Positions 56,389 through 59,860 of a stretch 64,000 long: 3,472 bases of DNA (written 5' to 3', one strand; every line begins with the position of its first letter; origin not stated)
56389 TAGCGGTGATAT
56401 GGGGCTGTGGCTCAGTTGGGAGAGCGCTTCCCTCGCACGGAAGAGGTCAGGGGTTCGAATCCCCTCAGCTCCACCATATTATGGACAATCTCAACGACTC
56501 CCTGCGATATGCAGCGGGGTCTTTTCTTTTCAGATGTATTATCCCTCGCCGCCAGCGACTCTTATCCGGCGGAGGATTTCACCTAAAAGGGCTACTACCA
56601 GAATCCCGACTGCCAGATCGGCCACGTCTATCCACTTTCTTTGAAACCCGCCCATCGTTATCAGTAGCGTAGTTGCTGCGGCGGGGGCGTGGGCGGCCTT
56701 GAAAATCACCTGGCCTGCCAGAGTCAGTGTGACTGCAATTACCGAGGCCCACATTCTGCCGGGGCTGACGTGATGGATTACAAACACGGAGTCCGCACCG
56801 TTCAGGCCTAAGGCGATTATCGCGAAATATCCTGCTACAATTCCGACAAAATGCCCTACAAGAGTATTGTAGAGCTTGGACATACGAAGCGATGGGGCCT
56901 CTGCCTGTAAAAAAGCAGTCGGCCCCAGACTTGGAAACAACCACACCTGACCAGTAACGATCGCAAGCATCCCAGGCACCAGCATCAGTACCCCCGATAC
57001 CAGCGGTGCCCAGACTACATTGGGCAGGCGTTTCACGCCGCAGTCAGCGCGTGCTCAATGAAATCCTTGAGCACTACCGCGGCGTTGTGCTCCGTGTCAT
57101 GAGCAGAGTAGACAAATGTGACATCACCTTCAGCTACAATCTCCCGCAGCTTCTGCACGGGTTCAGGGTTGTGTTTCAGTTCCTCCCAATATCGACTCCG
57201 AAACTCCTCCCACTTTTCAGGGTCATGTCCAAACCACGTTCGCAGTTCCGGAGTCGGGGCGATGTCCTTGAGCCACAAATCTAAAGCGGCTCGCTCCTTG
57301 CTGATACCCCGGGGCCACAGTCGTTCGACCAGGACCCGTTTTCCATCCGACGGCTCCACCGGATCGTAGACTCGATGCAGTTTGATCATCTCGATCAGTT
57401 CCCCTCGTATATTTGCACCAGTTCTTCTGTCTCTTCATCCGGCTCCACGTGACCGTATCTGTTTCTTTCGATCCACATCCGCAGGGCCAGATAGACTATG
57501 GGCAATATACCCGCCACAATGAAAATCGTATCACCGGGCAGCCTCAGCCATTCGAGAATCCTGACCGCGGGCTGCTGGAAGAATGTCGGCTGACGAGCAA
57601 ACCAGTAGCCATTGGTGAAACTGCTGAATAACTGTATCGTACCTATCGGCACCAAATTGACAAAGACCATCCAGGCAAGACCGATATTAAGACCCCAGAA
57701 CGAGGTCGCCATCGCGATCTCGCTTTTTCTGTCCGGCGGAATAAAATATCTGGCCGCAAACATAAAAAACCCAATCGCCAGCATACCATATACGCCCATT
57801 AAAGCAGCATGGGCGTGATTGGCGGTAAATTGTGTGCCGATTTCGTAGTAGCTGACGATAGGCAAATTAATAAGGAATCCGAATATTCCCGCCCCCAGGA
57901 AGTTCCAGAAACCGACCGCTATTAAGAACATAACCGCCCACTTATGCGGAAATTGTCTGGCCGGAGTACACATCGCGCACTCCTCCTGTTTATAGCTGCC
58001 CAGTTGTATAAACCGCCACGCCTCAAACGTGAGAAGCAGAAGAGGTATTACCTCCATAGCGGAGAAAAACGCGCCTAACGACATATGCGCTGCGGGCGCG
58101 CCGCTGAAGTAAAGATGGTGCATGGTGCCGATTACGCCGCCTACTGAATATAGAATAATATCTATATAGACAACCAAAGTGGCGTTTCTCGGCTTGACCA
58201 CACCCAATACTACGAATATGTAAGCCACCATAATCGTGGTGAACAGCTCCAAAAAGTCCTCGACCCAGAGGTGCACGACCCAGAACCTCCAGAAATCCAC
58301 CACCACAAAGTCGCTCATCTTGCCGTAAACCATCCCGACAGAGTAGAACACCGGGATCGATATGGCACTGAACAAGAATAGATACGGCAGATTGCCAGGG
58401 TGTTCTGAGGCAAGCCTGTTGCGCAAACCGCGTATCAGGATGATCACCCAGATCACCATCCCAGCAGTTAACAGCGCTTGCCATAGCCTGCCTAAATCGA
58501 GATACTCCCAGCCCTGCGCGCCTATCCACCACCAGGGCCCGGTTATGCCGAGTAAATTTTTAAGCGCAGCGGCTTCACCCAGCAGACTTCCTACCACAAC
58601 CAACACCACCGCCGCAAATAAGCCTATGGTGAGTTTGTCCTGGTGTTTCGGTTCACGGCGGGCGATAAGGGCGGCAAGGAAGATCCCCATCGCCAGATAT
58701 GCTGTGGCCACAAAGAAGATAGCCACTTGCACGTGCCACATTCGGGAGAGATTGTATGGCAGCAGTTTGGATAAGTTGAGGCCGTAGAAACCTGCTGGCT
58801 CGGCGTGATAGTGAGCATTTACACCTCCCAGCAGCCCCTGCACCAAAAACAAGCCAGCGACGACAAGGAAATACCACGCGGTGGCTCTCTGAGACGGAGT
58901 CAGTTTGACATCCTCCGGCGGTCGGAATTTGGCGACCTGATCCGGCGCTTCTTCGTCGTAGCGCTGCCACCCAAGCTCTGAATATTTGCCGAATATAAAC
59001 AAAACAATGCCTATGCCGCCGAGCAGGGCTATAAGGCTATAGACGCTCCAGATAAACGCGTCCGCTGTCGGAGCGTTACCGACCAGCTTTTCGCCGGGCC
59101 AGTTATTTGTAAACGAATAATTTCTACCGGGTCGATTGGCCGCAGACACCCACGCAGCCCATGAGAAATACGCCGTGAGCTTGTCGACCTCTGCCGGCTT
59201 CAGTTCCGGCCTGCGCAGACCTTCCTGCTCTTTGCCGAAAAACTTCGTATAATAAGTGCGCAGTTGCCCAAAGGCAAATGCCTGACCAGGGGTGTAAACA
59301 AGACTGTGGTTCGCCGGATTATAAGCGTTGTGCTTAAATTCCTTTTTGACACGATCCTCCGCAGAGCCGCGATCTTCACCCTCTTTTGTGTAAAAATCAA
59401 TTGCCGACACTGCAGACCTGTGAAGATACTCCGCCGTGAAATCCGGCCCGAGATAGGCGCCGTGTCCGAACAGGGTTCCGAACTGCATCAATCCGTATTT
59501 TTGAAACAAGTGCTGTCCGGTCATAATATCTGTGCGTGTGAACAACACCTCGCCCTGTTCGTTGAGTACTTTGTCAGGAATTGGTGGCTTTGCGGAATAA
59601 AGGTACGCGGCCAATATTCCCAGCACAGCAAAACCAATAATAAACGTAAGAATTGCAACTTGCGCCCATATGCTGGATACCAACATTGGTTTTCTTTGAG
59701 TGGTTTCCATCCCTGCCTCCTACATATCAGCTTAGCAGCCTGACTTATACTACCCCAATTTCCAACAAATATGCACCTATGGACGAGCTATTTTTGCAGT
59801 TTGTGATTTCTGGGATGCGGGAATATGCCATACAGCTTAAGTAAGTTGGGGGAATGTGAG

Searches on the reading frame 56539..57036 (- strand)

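Call 87: search_protein_families(library=pfam, proteins=[window:56539-57036:-], max_evalue=0.01)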
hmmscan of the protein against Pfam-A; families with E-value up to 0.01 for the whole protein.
window:56539-57036:- (165 aa): 1 family
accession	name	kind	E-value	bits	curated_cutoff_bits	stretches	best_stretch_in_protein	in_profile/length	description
PF04982.19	TM_HPP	-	3.7e-14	53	27.2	1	4-156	6-148/157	HPP, transmembrane region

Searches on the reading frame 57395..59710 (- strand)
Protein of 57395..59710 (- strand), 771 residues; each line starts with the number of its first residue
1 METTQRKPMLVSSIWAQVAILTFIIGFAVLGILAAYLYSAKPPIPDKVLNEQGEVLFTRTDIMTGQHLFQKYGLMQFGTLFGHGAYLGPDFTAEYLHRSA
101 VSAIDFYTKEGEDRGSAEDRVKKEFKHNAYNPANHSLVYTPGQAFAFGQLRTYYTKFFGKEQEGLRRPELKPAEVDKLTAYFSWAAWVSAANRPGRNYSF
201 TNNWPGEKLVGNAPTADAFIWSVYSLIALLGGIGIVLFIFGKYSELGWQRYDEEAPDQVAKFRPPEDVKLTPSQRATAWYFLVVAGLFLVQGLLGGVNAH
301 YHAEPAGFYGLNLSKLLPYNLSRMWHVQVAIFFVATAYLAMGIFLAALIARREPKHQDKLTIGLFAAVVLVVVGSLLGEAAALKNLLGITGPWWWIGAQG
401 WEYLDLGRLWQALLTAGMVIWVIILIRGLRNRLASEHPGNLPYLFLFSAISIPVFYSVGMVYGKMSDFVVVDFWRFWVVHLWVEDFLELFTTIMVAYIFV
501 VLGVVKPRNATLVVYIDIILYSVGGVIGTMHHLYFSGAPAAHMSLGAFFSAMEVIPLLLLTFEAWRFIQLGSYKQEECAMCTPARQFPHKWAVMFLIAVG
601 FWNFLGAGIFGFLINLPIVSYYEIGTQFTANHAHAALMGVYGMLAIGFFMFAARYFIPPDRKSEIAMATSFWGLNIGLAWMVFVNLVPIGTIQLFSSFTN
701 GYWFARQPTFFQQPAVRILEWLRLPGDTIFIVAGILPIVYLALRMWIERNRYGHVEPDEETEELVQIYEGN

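Call 48: search_protein_families(library=pfam, proteins=[window:57395-59710:-], max_evalue=0.0001)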
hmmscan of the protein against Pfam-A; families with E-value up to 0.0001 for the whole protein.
window:57395-59710:- (771 aa): 2 families
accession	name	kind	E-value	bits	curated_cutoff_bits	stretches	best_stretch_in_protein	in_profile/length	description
PF00115.25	COX1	-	1.4e-52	179.5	34.8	1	276-729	2-436/436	Cytochrome C and Quinol oxidase polypeptide I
PF22085.1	NorB_cytochrome_c-like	-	4.1e-51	174.3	29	1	45-205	1-180/181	Nitric oxide reductase subunit B, cytochrome c-like domain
